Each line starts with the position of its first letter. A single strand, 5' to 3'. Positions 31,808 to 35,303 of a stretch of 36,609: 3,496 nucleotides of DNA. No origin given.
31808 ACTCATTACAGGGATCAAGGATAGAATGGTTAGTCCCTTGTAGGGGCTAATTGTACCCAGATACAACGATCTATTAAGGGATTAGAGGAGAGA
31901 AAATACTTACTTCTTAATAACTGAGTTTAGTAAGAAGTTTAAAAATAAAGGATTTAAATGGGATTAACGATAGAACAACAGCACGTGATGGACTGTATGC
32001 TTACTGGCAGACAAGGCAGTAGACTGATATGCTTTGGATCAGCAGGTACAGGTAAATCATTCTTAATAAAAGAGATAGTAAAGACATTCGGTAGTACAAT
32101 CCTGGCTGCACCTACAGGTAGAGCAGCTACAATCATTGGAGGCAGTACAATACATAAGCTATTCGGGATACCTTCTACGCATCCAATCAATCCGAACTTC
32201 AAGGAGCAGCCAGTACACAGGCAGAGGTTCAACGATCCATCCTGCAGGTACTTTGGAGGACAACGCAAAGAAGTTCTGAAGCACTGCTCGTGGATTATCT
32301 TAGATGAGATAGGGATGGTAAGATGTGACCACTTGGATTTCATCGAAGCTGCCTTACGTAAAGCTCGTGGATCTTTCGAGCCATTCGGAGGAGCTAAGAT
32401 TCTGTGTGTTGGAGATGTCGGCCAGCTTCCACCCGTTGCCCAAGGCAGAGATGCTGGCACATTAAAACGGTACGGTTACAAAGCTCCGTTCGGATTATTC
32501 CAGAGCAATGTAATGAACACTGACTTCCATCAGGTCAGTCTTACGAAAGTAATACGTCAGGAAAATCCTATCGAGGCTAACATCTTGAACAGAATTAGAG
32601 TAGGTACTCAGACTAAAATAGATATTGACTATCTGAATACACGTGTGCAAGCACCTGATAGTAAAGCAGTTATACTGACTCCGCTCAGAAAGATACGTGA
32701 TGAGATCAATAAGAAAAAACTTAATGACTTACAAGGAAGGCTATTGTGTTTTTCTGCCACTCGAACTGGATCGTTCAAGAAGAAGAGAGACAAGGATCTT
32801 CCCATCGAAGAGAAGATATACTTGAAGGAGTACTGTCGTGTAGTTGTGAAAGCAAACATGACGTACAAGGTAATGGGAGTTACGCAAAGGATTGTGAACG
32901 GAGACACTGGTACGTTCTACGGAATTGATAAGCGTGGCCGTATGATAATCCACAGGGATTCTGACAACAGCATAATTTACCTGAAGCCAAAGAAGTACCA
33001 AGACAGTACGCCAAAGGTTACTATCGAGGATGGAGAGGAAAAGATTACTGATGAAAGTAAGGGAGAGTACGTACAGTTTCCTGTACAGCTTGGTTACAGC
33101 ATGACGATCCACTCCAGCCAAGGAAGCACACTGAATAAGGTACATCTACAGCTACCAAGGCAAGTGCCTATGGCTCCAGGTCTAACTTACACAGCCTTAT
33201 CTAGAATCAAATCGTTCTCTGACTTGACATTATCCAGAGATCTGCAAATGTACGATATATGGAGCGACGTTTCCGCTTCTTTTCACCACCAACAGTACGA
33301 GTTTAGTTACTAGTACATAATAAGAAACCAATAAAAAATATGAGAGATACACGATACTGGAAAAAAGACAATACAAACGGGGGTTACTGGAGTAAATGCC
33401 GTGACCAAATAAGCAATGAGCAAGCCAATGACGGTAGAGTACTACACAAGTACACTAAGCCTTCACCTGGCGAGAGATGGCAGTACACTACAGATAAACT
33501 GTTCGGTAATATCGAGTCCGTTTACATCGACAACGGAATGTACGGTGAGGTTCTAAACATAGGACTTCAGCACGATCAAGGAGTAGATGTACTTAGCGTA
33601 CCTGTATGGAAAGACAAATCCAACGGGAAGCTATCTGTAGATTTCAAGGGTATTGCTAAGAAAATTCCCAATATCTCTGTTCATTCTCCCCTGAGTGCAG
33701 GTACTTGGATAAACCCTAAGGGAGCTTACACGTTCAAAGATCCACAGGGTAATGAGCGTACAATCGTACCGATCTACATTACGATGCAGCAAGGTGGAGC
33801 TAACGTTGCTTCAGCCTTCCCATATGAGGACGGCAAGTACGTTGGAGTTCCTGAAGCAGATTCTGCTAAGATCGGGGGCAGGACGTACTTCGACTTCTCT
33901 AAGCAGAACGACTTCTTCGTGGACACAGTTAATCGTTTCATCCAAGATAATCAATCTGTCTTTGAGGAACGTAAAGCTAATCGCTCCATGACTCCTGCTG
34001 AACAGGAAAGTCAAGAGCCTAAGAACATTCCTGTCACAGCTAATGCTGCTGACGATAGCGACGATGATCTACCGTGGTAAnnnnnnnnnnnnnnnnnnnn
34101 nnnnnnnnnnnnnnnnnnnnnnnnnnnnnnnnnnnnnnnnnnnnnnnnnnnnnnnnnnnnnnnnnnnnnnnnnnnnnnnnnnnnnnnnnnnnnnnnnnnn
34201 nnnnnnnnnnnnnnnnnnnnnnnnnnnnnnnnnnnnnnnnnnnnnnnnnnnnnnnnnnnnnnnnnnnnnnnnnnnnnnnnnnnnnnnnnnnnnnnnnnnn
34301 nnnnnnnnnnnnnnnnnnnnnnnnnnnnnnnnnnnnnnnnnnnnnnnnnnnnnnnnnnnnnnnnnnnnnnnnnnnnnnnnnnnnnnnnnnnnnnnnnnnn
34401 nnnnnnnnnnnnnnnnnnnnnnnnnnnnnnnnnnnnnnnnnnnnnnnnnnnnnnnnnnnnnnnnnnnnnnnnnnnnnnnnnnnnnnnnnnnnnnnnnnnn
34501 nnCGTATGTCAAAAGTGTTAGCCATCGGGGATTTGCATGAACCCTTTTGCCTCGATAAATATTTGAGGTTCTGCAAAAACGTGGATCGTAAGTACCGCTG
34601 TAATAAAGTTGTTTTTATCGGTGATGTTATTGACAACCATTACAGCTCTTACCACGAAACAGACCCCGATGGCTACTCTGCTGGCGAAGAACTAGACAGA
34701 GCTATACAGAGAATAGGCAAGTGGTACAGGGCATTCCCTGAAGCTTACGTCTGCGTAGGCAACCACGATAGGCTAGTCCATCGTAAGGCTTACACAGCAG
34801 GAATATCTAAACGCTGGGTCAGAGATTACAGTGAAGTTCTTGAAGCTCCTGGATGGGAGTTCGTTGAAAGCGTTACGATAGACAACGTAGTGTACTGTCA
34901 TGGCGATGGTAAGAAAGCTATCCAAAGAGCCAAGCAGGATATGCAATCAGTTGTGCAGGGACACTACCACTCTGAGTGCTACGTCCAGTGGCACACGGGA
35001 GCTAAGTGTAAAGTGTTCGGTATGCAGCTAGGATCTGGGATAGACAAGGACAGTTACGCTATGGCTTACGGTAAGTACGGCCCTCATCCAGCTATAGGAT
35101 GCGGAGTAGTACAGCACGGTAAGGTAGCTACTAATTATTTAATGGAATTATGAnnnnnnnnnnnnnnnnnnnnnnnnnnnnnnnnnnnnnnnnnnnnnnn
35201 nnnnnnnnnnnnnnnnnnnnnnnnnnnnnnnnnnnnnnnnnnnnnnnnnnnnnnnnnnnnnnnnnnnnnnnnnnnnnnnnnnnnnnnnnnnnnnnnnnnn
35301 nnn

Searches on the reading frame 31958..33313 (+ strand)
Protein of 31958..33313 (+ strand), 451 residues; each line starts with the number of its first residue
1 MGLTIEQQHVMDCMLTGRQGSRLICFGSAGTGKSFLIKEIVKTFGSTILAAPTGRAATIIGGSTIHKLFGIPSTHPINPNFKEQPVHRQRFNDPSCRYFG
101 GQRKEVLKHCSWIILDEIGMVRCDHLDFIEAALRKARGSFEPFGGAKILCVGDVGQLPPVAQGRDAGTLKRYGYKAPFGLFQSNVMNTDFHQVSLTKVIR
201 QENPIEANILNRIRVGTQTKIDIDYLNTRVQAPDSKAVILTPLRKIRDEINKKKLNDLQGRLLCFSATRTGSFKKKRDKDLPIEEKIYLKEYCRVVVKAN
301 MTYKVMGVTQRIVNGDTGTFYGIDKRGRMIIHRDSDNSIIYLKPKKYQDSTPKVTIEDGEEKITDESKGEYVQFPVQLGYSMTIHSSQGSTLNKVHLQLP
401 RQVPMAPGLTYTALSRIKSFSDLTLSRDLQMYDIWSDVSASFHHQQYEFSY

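Call 7: search_protein_families(library=pfam, proteins=[window:31958-33313:+], max_evalue=0.01)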
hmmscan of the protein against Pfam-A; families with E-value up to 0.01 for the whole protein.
window:31958-33313:+ (451 aa): 5 families
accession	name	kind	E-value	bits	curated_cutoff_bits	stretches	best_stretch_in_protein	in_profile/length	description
PF05970.20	PIF1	-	1.8e-21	77.2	25.9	1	3-203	2-191/223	PIF1-like helicase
PF13604.12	AAA_30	-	6.2e-15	55.9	27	1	3-223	2-179/191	AAA domain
PF13245.12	AAA_19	-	1.7e-11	44.9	25.1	1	23-161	14-133/134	AAA domain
PF01443.25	Viral_helicase1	-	5.6e-06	26.8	21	0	26-122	4-72/228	Viral superfamily 1 RNA helicase core domain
PF00006.31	ATP-synt_ab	-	0.0012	19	29.5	1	9-43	3-37/213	ATP synthase alpha/beta family, nucleotide-binding domain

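Call 8: search_protein_families(library=phrogs, proteins=[window:31958-33313:+], max_evalue=0.01)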
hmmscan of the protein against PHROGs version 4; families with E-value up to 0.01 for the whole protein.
window:31958-33313:+ (451 aa): 4 families
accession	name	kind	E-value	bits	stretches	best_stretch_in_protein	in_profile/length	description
phrog_325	-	DNA, RNA and nucleotide metabolism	4.7e-60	204.9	1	1-438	469-881/986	Dda-like helicase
phrog_30356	-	DNA, RNA and nucleotide metabolism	9.8e-37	127.4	2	18-385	16-383/823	helicase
phrog_4412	-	DNA, RNA and nucleotide metabolism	5.2e-18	65.7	2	23-229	348-517/743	exonuclease V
phrog_25471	-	unknown function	2e-10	41.9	1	1-131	1-142/162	-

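Call 93: search_dna_similar(query=window:31958-33313:+, collection=phages, mode=protein, max_rows=15, max_evalue=1e-20)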
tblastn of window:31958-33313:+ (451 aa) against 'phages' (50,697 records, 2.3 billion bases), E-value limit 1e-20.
Records with a match: 406; places in all: 407; records where one place covers at least 80% of the query: 405.
Best place of each record, by identity: <60% 406.
By first word of the organism name: Escherichia 112; Vibrio 81; Flavobacterium 63; Klebsiella 30; Campylobacter 16; Cronobacter 15; Aeromonas 15; Salmonella 13; Bacteriophage 10; Pectobacterium 10; and 16 more.
By host as written in the record: - 107; Flavobacterium columnare 56; Escherichia coli 36; Campylobacter jejuni 15; Klebsiella pneumoniae 12; Escherichia coli K-12 12; Escherichia coli K-12 MG1655 12; Cronobacter sakazakii 11; and 77 more.
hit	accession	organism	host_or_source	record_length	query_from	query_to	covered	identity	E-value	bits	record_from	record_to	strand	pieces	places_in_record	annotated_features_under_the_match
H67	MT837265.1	Bacteriophage sp.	human fecal samples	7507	23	444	94%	34.1%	1e-46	178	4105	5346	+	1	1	record has no annotation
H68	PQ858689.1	Flavobacterium phage MaF61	Flavobacterium sp. B330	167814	19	437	93%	34.2%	1e-51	193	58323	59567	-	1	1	putative helicase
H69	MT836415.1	Bacteriophage sp.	human fecal samples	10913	6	435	95%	32.7%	1e-41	164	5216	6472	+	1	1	record has no annotation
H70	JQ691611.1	Cronobacter phage CR9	Cronobacter sakazakii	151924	12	437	94%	31.6%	5e-44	171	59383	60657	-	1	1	putative helicase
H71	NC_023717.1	Cronobacter phage CR9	Cronobacter sakazakii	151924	12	437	94%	31.6%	5e-44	171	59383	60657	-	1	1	helicase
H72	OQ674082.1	Vibrio phage vB_VhaS_MAG7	Vibrio harveyi MM46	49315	1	439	97%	30.4%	3e-45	174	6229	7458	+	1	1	P-loop containing nucleoside triphosphate hydrolase | PD-(D/E)XK nuclease superfamily protein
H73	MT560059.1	Pectobacterium phage POP15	Pectobacterium carotovorum subsp. ...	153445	1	447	99%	29.9%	2e-43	169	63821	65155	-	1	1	DNA repair and recombination protein | hypothetical protein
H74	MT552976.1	Pectobacterium phage POP17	Pectobacterium carotovorum subsp. ...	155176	1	447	99%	29.9%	2e-43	169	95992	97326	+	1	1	record has no annotation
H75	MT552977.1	Pectobacterium phage POP18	Pectobacterium carotovorum subsp. ...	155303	1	447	99%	29.9%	2e-43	169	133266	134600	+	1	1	record has no annotation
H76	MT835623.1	Bacteriophage sp.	human fecal samples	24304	20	437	93%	31.9%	5e-35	144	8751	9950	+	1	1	record has no annotation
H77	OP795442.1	Escherichia phage A7_1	Escherichia coli str. K-12 substr. ...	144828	19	447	95%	31.0%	9e-45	173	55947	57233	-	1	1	DNA helicase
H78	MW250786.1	Escherichia phage UPEC06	Escherichia coli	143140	19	447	95%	31.0%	1e-44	173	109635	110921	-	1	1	helicase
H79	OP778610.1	Escherichia phage W70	Escherichia coli str. K-12 substr. ...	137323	19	447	95%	31.0%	1e-44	172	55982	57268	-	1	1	hypothetical protein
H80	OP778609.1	Escherichia phage A73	Escherichia coli str. K-12 substr. ...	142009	19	447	95%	31.0%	1e-44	172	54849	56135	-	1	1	hypothetical protein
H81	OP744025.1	Escherichia phage A5-4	Escherichia coli str. K-12 substr. ...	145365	19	447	95%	31.0%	1e-44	172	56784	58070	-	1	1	hypothetical protein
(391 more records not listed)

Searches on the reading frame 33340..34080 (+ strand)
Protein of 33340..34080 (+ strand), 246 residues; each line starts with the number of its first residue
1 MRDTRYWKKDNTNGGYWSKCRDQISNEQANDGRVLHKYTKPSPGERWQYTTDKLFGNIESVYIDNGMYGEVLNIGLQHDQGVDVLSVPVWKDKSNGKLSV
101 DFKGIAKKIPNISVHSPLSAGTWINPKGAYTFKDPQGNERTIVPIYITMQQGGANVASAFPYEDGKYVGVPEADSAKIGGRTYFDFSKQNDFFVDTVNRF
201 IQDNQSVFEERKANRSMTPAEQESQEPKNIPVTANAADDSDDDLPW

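Call 7: search_protein_families(library=pfam, proteins=[window:33340-34080:+], max_evalue=0.01)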
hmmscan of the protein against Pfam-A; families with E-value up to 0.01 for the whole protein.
window:33340-34080:+ (246 aa): 0 families

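Call 8: search_protein_families(library=phrogs, proteins=[window:33340-34080:+], max_evalue=0.01)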
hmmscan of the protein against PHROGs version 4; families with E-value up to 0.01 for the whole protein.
window:33340-34080:+ (246 aa): 0 families

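Call 14: search_protein_families(library=ncbifam, proteins=[window:33340-34080:+], max_evalue=0.01)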
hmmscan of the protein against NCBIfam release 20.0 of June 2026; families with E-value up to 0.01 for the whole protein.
window:33340-34080:+ (246 aa): 0 families

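Call 39: find_related_loci(query=A1, collection=viral_contigs, flank=10000)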
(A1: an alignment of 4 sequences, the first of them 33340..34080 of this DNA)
Query A1 (246 aa) in viral_contigs; peptide patterns used: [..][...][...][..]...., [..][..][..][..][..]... (x = any residue, [..] = any of these).
113 stretches matched a pattern; 22 encode a relative of the query (tblastn E <= 1e-3); 22 distinct loci.
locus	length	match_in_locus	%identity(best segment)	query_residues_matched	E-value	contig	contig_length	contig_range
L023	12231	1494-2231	98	1-246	4e-165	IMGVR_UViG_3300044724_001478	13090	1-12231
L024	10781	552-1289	97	1-246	8e-165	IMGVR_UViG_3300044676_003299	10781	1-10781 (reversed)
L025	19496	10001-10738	97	1-246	3e-163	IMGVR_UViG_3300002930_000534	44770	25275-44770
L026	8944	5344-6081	96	1-246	3e-163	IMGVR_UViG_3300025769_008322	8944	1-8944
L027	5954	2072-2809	96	1-246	8e-164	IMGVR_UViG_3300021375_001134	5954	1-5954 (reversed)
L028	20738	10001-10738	96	1-246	4e-162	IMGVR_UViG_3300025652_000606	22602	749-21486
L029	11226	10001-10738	95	1-246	9e-162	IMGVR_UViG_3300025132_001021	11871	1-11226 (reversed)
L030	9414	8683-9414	96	1-244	2e-160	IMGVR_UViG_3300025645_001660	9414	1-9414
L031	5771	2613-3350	95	1-246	3e-155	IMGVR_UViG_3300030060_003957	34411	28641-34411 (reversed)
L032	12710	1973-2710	95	1-246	3e-153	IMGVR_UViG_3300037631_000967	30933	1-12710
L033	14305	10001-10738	95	1-246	3e-153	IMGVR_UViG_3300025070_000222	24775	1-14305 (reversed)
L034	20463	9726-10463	95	1-246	3e-153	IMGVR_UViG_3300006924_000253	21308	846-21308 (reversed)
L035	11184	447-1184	95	1-246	1e-152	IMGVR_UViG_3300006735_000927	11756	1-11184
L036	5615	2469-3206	94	1-246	2e-153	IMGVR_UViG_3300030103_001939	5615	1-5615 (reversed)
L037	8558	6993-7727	81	1-246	1e-133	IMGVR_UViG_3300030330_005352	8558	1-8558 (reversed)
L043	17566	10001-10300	28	101-202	3e-6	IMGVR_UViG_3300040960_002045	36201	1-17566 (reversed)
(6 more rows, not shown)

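Call 49: search_protein_families(library=pfam, proteins=[L043:7530-7793:+, L043:8183-8938:+, L043:4234-4509:-, L043:3920-4279:-], max_evalue=0.01)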
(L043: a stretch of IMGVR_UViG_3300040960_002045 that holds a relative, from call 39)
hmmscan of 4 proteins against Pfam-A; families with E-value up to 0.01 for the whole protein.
L043:7530-7793:+ (87 aa): 0 families

L043:8183-8938:+ (251 aa): 1 family
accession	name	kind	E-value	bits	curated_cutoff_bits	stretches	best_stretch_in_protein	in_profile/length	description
PF12705.13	PDDEXK_1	-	8.6e-05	23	22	0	123-199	101-172/247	PD-(D/E)XK nuclease superfamily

L043:4234-4509:- (91 aa): 0 families

L043:3920-4279:- (119 aa): 1 family
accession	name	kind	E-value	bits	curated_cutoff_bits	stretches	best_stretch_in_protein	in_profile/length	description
PF01844.29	HNH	-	4.7e-09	36.7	21.4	1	67-115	1-46/47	HNH endonuclease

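Call 80: search_protein_families(library=phrogs, proteins=[L043:5293-6279:+, L043:7799-8038:+, L043:7305-7475:-], max_evalue=0.001)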
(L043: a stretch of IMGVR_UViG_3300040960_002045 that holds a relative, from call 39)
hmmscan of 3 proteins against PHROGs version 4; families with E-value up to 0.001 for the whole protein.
L043:5293-6279:+ (328 aa): 1 family
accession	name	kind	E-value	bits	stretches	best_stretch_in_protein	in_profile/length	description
phrog_1392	-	unknown function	7.6e-09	36.3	1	102-233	67-207/296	-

L043:7799-8038:+ (79 aa): 0 families

L043:7305-7475:- (56 aa): 0 families

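Call 81: search_solved_structures(query=L043:5293-6279:+, max_evalue=1)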
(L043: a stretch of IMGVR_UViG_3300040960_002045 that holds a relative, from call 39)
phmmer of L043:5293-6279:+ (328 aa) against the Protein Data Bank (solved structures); distinct sequences matched with E-value up to 1: 5.
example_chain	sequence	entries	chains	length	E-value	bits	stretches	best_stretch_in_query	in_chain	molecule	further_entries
10rr_A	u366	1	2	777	0.43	12.7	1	117-203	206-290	Ribosomal biogenesis protein LAS1L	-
26lk_A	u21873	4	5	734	0.51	12.4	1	118-203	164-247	Ribosomal biogenesis protein LAS1L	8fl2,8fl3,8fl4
10rn_A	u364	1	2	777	0.56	12.3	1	118-203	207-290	Ribosomal biogenesis protein LAS1L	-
8urf_A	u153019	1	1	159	0.94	11.5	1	120-160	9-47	Asialoglycoprotein receptor 2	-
5ja4_D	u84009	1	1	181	0.99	11.5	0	154-222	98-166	Tonsoku-like protein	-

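Call 110: find_related_loci(query=A3, collection=viral_contigs, flank=4000)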
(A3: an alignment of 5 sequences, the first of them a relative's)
Query A3 (328 aa) in viral_contigs; peptide patterns used: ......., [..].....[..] (x = any residue, [..] = any of these).
313 stretches matched a pattern; 133 encode a relative of the query (tblastn E <= 1e-3); the best 80 are kept; 80 distinct loci.
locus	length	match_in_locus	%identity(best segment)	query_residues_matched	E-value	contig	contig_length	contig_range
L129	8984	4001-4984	100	1-328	0e+0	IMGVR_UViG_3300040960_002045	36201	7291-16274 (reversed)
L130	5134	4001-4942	82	15-328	0e+0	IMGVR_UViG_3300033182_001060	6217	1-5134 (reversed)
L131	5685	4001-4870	53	47-327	5e-96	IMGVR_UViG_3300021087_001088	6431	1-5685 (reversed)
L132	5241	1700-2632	50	19-327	1e-95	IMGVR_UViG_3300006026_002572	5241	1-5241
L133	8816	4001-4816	56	53-327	3e-95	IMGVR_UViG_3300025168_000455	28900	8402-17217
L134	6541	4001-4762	59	70-327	4e-95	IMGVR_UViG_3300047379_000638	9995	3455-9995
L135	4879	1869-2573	61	91-327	7e-93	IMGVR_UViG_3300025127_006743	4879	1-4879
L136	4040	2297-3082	55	63-328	2e-92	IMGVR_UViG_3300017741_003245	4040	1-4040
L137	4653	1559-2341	55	65-327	4e-92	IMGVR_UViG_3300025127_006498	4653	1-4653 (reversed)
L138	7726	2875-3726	52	42-327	7e-92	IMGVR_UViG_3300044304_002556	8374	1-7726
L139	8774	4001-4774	54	66-327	2e-91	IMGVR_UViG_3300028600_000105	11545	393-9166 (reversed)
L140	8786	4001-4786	55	63-328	4e-91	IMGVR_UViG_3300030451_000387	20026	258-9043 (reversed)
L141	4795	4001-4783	54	65-327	3e-91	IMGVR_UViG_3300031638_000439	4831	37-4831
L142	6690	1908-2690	54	65-327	3e-91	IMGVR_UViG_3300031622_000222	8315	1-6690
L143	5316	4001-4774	54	66-327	5e-91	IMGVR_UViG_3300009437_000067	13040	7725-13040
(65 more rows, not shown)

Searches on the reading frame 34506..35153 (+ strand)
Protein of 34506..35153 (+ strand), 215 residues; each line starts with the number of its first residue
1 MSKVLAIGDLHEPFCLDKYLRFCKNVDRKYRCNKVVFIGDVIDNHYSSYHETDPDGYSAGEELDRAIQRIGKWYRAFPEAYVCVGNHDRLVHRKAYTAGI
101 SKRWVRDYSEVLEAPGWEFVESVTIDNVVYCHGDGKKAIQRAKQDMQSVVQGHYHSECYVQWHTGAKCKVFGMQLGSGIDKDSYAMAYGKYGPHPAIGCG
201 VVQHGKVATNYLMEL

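Call 14: search_protein_families(library=ncbifam, proteins=[window:34506-35153:+], max_evalue=0.01)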
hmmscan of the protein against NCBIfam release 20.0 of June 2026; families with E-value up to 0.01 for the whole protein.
window:34506-35153:+ (215 aa): 0 families

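Call 32: search_protein_families(library=pfam, proteins=[window:34506-35153:+], max_evalue=0.05)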
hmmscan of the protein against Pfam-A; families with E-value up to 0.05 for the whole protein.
window:34506-35153:+ (215 aa): 2 families
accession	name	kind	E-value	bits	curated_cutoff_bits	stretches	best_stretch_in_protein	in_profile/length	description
PF00149.33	Metallophos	-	7e-12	46.6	21.5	1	3-166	2-168/191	Calcineurin-like phosphoesterase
PF12850.12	Metallophos_2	-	0.0011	19.4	27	1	3-157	2-119/154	Calcineurin-like phosphoesterase superfamily domain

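Call 94: search_dna_similar(query=window:34506-35153:+, collection=phages, mode=protein, max_rows=15, max_evalue=1e-15)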
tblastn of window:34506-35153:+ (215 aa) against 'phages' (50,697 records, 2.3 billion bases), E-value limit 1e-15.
Records with a match: 639; places in all: 639; records where one place covers at least 80% of the query: 638.
Best place of each record, by identity: 60-80% 2; <60% 637.
By first word of the organism name: Klebsiella 267; Escherichia 74; Pectobacterium 59; Pseudomonas 48; Aeromonas 37; Vibrio 23; Proteus 22; Salmonella 20; Vectrevirus 18; Cronobacter 8; and 24 more.
By host as written in the record: Klebsiella pneumoniae 153; - 64; Pectobacterium atrosepticum DSM18077 33; Escherichia coli 30; Aeromonas hydrophila 13; Pseudomonas syringae pv. avii 11; Escherichia coli O18ac:K1:H7 ColV+ 8; Klebsiella pneumoniae 1210 6; and 189 more.
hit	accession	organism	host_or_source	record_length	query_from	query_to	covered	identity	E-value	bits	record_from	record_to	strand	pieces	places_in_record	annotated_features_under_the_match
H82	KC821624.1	Cellulophaga phage phi14:2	Cellulophaga baltica #14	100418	4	215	99%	61.8%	4e-89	291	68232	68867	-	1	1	metallophosphoesterase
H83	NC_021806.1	Cellulophaga phage phi14:2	Cellulophaga baltica #14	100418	4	215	99%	61.8%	4e-89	291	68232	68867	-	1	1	g075: Calcineurin-like phosphoesterase/ Metallophosphatase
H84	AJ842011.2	Flavobacterium phage 11b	Flavobacterium sp.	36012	2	202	93%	59.7%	1e-80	267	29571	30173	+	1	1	conserved hypothetical protein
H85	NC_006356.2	Flavobacterium phage 11b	Flavobacterium sp.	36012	2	202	93%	59.7%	1e-80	267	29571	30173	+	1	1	hypothetical protein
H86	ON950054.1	Tenacibaculum phage Larrie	Tenacibaculum sp.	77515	3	210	97%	57.2%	1e-75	252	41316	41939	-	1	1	metallophosphoesterase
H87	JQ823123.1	Nonlabens phage P12024L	Persicivirga sp. IMCC12024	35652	2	215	100%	54.7%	5e-77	256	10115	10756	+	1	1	hypothetical protein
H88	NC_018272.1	Nonlabens phage P12024L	Persicivirga sp. IMCC12024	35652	2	215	100%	54.7%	5e-77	256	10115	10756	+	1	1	hypothetical protein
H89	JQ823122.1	Nonlabens phage P12024S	Persicivirga sp. IMCC12024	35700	2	215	100%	54.7%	5e-77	256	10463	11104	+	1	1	hypothetical protein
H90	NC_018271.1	Nonlabens phage P12024S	Persicivirga sp. IMCC12024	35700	2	215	100%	54.7%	5e-77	256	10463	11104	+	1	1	hypothetical protein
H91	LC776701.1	Pseudomonas phage Ep4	Pseudomonas syringae pv. actinidiae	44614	3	213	98%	35.0%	1e-27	115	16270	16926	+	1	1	putative metallophosphoesterase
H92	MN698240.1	Pelagibacter phage HTVC026P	Candidatus Pelagibacter sp. HTCC1062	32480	4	205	94%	36.5%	1e-31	127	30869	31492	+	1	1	putative phosphodiesterase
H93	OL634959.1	Bacteriophage Phi NF-1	sewage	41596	2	202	93%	36.5%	8e-33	130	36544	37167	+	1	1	putative phosphodiesterase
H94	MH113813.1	Pseudomonas phage Nerthus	Pseudomonas syringae pv. avii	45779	2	215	100%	33.6%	4e-23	102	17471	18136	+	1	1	hypothetical protein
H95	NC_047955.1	Pseudomonas phage Nerthus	Pseudomonas syringae pv. avii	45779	2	215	100%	33.6%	4e-23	102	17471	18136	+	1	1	hypothetical protein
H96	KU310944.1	Pseudomonas phage YMC11/06/C171_PPU_BP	Pseudomonas putida YMC11/06/C171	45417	3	215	99%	33.8%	2e-28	117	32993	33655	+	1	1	hypothetical protein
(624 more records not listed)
